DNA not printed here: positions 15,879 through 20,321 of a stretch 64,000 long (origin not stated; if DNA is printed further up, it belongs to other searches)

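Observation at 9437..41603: Marine PUL with a gene set pointing to chondroitin/dermatan-sulfate-like proteoglycans, using TRAP uptake and several unassigned proteins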

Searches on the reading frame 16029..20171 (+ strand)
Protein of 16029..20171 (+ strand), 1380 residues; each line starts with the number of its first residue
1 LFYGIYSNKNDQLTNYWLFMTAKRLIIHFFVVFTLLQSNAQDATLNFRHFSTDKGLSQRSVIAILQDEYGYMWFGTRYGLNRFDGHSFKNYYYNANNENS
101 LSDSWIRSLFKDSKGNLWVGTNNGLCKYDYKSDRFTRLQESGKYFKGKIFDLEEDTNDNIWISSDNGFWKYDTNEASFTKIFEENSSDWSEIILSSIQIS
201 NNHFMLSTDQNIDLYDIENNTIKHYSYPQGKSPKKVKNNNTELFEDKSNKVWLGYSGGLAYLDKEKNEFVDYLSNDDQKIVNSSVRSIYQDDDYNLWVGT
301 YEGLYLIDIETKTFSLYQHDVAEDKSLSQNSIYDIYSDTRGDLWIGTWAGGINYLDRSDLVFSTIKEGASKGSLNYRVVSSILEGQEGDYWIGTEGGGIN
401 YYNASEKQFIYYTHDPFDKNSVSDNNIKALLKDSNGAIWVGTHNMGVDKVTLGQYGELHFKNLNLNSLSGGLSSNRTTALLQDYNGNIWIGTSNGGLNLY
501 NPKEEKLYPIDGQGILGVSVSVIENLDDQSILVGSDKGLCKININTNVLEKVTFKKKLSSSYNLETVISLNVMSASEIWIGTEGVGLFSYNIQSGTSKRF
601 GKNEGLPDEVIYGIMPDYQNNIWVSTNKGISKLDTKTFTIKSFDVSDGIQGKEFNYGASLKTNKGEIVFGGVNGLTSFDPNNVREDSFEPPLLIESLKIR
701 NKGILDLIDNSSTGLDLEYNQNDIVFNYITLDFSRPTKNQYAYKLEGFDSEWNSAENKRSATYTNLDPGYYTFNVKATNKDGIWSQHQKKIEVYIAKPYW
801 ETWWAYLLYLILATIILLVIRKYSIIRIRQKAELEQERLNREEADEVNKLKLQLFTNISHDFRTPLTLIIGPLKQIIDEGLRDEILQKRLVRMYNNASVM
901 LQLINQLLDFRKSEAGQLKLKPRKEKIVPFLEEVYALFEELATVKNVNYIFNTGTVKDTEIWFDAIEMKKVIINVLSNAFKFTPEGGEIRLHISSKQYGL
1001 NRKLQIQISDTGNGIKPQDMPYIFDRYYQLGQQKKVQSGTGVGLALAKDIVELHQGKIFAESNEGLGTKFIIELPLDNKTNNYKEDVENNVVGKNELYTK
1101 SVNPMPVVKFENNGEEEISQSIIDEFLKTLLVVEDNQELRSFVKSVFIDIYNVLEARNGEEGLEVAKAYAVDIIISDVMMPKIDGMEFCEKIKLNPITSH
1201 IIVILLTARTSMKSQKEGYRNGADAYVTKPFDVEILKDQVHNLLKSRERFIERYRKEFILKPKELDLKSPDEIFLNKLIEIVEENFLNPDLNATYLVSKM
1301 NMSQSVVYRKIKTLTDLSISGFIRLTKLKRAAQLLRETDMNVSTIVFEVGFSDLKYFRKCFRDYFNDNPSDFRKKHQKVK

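Call 3: search_protein_families(library=pfam, proteins=[window:16029-20171:+], max_evalue=0.01)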
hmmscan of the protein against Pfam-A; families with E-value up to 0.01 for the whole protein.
window:16029-20171:+ (1380 aa): 9 families
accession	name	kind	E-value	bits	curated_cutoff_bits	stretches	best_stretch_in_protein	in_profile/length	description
PF07494.17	Reg_prop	-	1.2e-46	151.1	20.4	7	100-123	1-24/24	Two component regulator propeller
PF02518.31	HATPase_c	-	8.7e-27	94.2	26.4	1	964-1077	2-110/111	Histidine kinase-, DNA gyrase B-, and HSP90-like ATPase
PF00072.30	Response_reg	-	6.2e-23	81.5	30.2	1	1131-1240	2-110/111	Response regulator receiver domain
PF07495.19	Y_Y_Y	-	1.2e-19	70.4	26.6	1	732-795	1-64/65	Y_Y_Y domain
PF12833.13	HTH_18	-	1.4e-17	64.2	33.6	1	1297-1374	2-79/80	Helix-turn-helix domain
PF00512.31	HisKA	-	8e-13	48.7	26.9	1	851-916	2-66/66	His Kinase A (phospho-acceptor) domain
PF23748.1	Beta-prop_LRRK2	-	9.7e-12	45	26.9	0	276-312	267-304/359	LRRK2 beta propeller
PF08450.18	SGL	-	7.8e-07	29.4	26.3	0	254-349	9-105/246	SMP-30/Gluconolactonase/LRE-like region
PF00165.29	HTH_AraC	-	0.0037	17.8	26.6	0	1338-1367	7-35/42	Bacterial regulatory helix-turn-helix proteins, AraC family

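Call 67: search_protein_families(library=ncbifam, proteins=[window:16029-20171:+], max_evalue=0.00001)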
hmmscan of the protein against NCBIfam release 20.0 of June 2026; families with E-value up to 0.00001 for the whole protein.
window:16029-20171:+ (1380 aa): 151 families (the best 25 are shown)
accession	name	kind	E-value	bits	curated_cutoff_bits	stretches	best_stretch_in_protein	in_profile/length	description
NF047465.1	hybrid_HK_LvrA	exception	1.5e-61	208.5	1200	1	844-1335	195-674/819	hybrid histidine kinase/response regulator LvrA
NF041947.1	LuxQ_Vibrio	equivalog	8.9e-55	186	1200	2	835-1103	456-724/843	quorum-sensing autoinducer 2 sensor kinase/phosphatase LuxQ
NF047874.1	MASE3_PAS_HK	subfamily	1.8e-54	185.6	560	1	828-1091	375-639/655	MASE3 domain-containing sensor histidine kinase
NF011874.0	PRK15347.1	equivalog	3.3e-54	184.3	852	2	840-1081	387-619/921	two component system sensor kinase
NF008318.0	PRK11107.1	equivalog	4.3e-51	174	890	2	839-1097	281-539/920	two-component sensor histidine kinase BarA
TIGR02956.1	TMAO_torS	equivalog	1.1e-50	172.6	676.5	1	831-1248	444-824/967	TMAO reductase system sensor histidine kinase/response regulator TorS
NF008099.0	PRK10841.1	equivalog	4e-49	167.2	920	2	842-1089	461-703/949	two-component system sensor histidine kinase RcsC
NF038297.2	hybrid_HK_HrmK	equivalog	1.5e-47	162.5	725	1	826-1240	211-604/607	hybrid histidine kinase/response regulator HrmK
NF008302.0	PRK11091.1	equivalog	8.6e-45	153.2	838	2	841-1091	273-520/779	aerobic respiration two-component sensor histidine kinase ArcB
NF033092.0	HK_WalK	equivalog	4.4e-44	151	725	1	845-1076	366-594/594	cell wall metabolism sensor histidine kinase WalK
NF046044.1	PnpS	equivalog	6.6e-44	150.5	400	1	846-1075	165-390/390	two-component system histidine kinase PnpS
NF045901.1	HisKinLetSLeg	equivalog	2.9e-39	134.7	1650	2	838-1083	280-524/906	two-component system sensor histidine kinase LetS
TIGR02966.1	phoR_proteo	equivalog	1.6e-38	132.6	334.2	1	846-1073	109-332/333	phosphate regulon sensor histidine kinase PhoR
NF033093.1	HK_VicK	exception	6.2e-36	124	680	1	853-1086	211-444/448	cell wall metabolism sensor histidine kinase VicK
NF008468.0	PRK11360.1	equivalog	7e-36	123.8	646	1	853-1081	398-613/616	two-component system sensor histidine kinase AtoS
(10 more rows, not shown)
